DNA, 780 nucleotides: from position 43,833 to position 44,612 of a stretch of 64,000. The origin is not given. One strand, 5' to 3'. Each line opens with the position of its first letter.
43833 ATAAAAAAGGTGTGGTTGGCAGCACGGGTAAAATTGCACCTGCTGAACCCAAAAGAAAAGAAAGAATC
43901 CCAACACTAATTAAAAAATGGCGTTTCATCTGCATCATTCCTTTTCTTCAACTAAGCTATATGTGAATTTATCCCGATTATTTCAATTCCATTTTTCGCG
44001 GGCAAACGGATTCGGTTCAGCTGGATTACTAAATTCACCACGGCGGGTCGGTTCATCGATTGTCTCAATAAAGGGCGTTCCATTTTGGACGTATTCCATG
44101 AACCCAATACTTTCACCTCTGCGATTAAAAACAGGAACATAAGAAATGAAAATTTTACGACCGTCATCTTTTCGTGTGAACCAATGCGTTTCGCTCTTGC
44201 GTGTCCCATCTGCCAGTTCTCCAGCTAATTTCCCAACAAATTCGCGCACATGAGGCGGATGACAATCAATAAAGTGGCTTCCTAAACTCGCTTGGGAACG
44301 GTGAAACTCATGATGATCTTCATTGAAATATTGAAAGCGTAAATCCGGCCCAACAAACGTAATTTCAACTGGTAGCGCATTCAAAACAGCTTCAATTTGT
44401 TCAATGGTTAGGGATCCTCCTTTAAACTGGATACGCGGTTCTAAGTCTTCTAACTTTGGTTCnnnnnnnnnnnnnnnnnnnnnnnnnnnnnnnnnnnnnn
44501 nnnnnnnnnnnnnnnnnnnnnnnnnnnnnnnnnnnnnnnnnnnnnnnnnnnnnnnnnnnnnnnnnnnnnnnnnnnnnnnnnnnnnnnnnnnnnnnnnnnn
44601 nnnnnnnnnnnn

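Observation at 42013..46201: Apparently cytoplasmic protein-flavinylation locus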

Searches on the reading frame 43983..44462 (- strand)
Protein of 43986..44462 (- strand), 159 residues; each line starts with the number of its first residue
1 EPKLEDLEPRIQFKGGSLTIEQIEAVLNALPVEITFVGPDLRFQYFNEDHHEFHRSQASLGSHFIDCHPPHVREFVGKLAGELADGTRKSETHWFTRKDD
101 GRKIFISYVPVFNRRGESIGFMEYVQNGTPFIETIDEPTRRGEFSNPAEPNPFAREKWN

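Call 29: find_homologous_proteins(query=window:43986-44462:-, max_evalue=0.001)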
Query seq(159 aa): 17 candidates shared short words with the query, none scored E <= 0.001.

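Call 30: search_solved_structures(query=window:43986-44462:-, max_evalue=1, show_alignments=2)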
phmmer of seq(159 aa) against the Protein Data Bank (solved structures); distinct sequences matched with E-value up to 1: 4.
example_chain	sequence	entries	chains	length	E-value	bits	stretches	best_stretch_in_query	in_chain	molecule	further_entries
2qkp_A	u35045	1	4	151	1e-20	77.4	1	12-139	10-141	Uncharacterized protein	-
3cax_A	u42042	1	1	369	3.9e-19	72.3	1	10-132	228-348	Uncharacterized protein PF0695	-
2lcy_A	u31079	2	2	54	0.9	12.6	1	91-122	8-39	Virion spike glycoprotein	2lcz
2fhm_A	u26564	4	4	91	0.91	12.5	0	88-136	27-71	Probable acylphosphatase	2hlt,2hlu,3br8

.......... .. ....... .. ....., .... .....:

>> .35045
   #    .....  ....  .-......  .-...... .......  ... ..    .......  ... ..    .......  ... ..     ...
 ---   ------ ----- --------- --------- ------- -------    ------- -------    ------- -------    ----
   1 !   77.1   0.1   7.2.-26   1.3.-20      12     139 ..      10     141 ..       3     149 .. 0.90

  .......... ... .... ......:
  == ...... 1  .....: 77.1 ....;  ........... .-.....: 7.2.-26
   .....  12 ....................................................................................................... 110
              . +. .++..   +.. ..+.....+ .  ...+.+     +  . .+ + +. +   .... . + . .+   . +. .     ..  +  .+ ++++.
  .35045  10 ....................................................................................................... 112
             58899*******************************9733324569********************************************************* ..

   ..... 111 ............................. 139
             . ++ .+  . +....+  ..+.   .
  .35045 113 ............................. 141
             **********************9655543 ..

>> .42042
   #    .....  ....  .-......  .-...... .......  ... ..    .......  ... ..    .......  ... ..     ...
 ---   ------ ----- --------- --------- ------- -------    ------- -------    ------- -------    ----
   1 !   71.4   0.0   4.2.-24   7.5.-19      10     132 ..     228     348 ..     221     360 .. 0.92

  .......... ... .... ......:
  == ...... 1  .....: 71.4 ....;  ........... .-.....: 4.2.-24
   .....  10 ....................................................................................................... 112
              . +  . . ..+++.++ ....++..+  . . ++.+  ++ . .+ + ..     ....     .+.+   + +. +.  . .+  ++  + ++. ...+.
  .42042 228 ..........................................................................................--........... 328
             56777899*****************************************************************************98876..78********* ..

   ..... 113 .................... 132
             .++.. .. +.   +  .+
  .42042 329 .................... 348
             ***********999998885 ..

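Call 42: search_protein_representatives(protein=window:43983-44459:-)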
Query: 158 residues. Proteins with E-value up to 0.001 (for the whole library): 869; up to 1e-10: 171; up to 1e-30: 3. The best 150 are listed.
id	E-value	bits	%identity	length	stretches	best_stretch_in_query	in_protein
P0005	1.7e-86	304.4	78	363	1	1-158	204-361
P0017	3.5e-41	157.1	50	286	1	7-155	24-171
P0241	2.6e-33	131.5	46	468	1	4-155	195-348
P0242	9.8e-30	119.8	41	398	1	7-155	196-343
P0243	3.2e-29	118.2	42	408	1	8-155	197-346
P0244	3.6e-24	101.7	31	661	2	12-133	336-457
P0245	7.9e-22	94.1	30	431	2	3-137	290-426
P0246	7.6e-20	87.7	36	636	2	6-130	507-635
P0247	1.8e-19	86.4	41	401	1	5-141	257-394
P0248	3.0e-18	82.5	39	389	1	9-131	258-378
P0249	6.8e-18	81.3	27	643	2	4-137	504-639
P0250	8.5e-18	81.0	41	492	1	10-132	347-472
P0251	9.0e-18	80.9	38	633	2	6-132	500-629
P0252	3.1e-17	79.2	41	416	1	9-138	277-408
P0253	5.2e-17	78.4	30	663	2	10-131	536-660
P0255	1.0e-16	77.5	37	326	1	4-129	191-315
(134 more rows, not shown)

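Call 43: search_protein_families(library=pfam, proteins=[P0241, P0242, P0243, P0244, P0245, P0246, P0247, P0248, P0250, P0255], max_evalue=0.001)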
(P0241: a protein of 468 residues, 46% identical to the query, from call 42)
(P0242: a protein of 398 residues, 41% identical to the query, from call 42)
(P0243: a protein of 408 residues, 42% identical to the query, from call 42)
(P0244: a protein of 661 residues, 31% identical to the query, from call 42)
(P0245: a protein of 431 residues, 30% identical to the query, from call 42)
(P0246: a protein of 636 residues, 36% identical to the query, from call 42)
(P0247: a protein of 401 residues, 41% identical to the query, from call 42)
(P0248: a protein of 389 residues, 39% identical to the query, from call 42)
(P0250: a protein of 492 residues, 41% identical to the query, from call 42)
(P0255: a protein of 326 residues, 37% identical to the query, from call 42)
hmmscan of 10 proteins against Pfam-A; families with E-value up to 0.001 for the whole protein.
P0241 (468 aa): 4 families
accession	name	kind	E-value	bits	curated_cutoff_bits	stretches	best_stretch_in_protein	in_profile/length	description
PF04205.19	FMN_bind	-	7.8e-27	94.2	22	2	108-179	1-76/77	FMN-binding domain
PF13596.12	PAS_10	-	1.1e-19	71.5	22.1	1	214-320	2-104/106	PAS domain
PF08448.16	PAS_4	-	8.2e-06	26.5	23.1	1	218-319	2-103/110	PAS fold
PF00989.32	PAS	-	0.00082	19.8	22.6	0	212-315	2-107/113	PAS fold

P0242 (398 aa): 2 families
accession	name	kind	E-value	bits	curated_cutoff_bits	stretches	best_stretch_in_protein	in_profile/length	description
PF04205.19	FMN_bind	-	7.2e-18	65.5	22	1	15-86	1-76/77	FMN-binding domain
PF13596.12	PAS_10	-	6.4e-09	36.8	22.1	1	211-315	1-105/106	PAS domain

P0243 (408 aa): 3 families
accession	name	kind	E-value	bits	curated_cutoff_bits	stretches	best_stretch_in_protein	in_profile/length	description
PF04205.19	FMN_bind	-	9.1e-24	84.3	22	2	108-177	1-75/77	FMN-binding domain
PF13596.12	PAS_10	-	2.2e-16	60.9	22.1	1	211-317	1-103/106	PAS domain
PF08448.16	PAS_4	-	0.00039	21.1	23.1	1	215-317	1-103/110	PAS fold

P0244 (661 aa): 3 families
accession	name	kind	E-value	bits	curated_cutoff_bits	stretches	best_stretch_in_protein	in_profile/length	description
PF13596.12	PAS_10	-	1.1e-36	126.2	22.1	2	542-646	3-104/106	PAS domain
PF04282.18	DUF438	-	1.6e-20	73.2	25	1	12-79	1-66/67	Family of unknown function (DUF438)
PF01814.28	Hemerythrin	-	1.4e-11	45.4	25.3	1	91-223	1-125/127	Hemerythrin HHE cation binding domain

P0245 (431 aa): 1 family
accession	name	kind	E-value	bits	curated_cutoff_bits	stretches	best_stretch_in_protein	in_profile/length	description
PF13596.12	PAS_10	-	3.9e-33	114.7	22.1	2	309-417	1-106/106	PAS domain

P0246 (636 aa): 3 families
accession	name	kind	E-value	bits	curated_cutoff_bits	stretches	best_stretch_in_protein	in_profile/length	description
PF04282.18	DUF438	-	8.3e-19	67.7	25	1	14-81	1-66/67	Family of unknown function (DUF438)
PF13596.12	PAS_10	-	7.9e-16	59.1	22.1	1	524-632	2-105/106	PAS domain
PF01814.28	Hemerythrin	-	8e-12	46.2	25.3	1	94-225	2-125/127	Hemerythrin HHE cation binding domain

P0247 (401 aa): 4 families
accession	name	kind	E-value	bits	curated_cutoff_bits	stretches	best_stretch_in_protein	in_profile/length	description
PF13596.12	PAS_10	-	1.4e-24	87.2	22.1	1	275-382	2-106/106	PAS domain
PF01814.28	Hemerythrin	-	9.1e-11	42.8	25.3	1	90-206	9-125/127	Hemerythrin HHE cation binding domain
PF08448.16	PAS_4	-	9.3e-09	35.9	23.1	1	278-382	1-106/110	PAS fold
PF13426.13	PAS_9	-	0.00051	20.7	27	0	285-381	4-101/103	PAS domain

P0248 (389 aa): 4 families
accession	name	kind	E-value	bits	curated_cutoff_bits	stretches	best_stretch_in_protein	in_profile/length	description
PF13596.12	PAS_10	-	1.1e-25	90.7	22.1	1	274-374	4-104/106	PAS domain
PF04282.18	DUF438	-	5.2e-23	81.2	25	1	7-72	1-66/67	Family of unknown function (DUF438)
PF01814.28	Hemerythrin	-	9.3e-12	46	25.3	1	86-202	1-127/127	Hemerythrin HHE cation binding domain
PF08448.16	PAS_4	-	3.6e-05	24.4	23.1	1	275-376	1-106/110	PAS fold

P0250 (492 aa): 4 families
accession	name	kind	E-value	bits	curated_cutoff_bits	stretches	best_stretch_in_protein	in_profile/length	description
PF13596.12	PAS_10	-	2.9e-26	92.6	22.1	1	360-468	2-106/106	PAS domain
PF04282.18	DUF438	-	8.4e-22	77.3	25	1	11-79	1-67/67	Family of unknown function (DUF438)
PF01814.28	Hemerythrin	-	2.2e-14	54.5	25.3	1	90-219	1-125/127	Hemerythrin HHE cation binding domain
PF13426.13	PAS_9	-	4.6e-06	27.3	27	1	371-467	5-101/103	PAS domain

P0255 (326 aa): 3 families
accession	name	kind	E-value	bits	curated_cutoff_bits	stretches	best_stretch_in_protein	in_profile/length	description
PF13596.12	PAS_10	-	2.7e-30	105.6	22.1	1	209-314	1-106/106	PAS domain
PF01814.28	Hemerythrin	-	5.8e-20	72.5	25.3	1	17-153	1-127/127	Hemerythrin HHE cation binding domain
PF08448.16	PAS_4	-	9.1e-08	32.8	23.1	1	213-315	1-107/110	PAS fold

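Call 66: predict_structure(alignment_id=A4)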
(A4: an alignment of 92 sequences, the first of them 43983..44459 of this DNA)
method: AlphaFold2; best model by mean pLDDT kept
length: 158 residues; sequences in the alignment: 92
mean_pLDDT: 92.7   pTM: 0.84
mean pLDDT of the five models: 92.7, 92.0, 91.5, 91.4, 91.2
residues with pLDDT >= 90: 126; 70-90: 28; 50-70: 4; < 50: 0
segments of 3 or more residues with pLDDT < 50: none
pLDDT, mean of each block of 10 residues (from residue 1): 82 96 95 97 92 94 96 97 97 96 98 97 96 82 82 83
secondary structure, 60 per line:
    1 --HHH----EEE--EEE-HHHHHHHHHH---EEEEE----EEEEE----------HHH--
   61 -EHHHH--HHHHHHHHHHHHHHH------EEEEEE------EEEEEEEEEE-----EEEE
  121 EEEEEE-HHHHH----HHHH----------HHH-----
elements in order: E10-12 E15-17 H19-28 E32-36 E41-45 H63-66 H69-83 E90-95 E102-111 E117-126 H128-132 H137-140

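Call 68: fold_search(model_id=the predicted structure, library=pdb)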
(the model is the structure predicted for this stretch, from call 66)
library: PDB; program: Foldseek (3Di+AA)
matches with E <= 10: 1213; with E <= 0.001: 159
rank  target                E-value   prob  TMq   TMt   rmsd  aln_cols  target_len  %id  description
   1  3cax                  7.7e-14  1.00  0.73  0.34   1.6       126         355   33  Crystal structure of uncharacterized protein PF0695 (released 2008-03-18)
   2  2qkp_B                8.6e-14  1.00  0.76  0.86   2.2       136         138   35  Crystal structure of C-terminal domain of SMU_1151c from Streptococcus mutans (released 2007-07-24)
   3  2qkp_D                2.6e-13  1.00  0.73  0.85   1.6       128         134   36  Crystal structure of C-terminal domain of SMU_1151c from Streptococcus mutans (released 2007-07-24)
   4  2qkp_A                3.4e-13  1.00  0.75  0.85   1.7       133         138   35  Crystal structure of C-terminal domain of SMU_1151c from Streptococcus mutans (released 2007-07-24)
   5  3vol                  2.3e-06  1.00  0.49  0.55   6.3       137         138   16  X-ray Crystal Structure of PAS-HAMP Aer2 in the CN-bound Form (released 2012-05-23)
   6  3k3d                  5.7e-06  1.00  0.56  0.67   3.7       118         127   15  The N-terminal PAS domain crystal structure of RV1364C from Mycobacterium Tuberculosis at 2.3 angstrom (released 2010-09-29)
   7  3lyx_B                7.7e-06  1.00  0.51  0.65   4.5       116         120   14  Crystal structure of the PAS domain of the protein CPS_1291 from Colwellia psychrerythraea. Northeast Structural Genom (released 2010-04-07)
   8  3kx0                  8.2e-06  1.00  0.48  0.58   5.0       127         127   18  Crystal Structure of the PAS domain of Rv1364c (released 2010-06-23)
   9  9qq6_A                9.3e-06  1.00  0.46  0.18   6.5       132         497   16  Structure of the Azotobacter vinelandii NifL-NifA complex (released 2025-06-18)
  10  3k3c_C                1.1e-05  1.00  0.53  0.55   5.1       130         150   16  The N-terminal PAS domain crystal structure of Rv1364c from Mycobacterium tuberculosis at 1.62 (released 2010-09-29)
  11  2gj3_B                1.2e-05  1.00  0.48  0.60   4.8       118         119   18  Crystal structure of the FAD-containing PAS domain of the protein NifL from Azotobacter vinelandii. (released 2007-03-06)
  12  9a5d_A                1.2e-05  1.00  0.50  0.15   5.4       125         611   12  Integrative model of WALK-YYCH by crosslinking MS and deep learning (released 2024-09-18)
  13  4hi4_A                1.3e-05  1.00  0.44  0.56   4.7       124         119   17  Crystal structure of the 5-coordinate ferric heme-binding PAS domain of Aer2 from P. aeruginosa (released 2013-01-09)
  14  3mxq_A                1.3e-05  1.00  0.47  0.57   5.7       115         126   12  Crystal structure of sensory box sensor histidine kinase from Vibrio cholerae (released 2010-05-26)
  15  3mxq_C                1.6e-05  1.00  0.48  0.58   5.7       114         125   11  Crystal structure of sensory box sensor histidine kinase from Vibrio cholerae (released 2010-05-26)
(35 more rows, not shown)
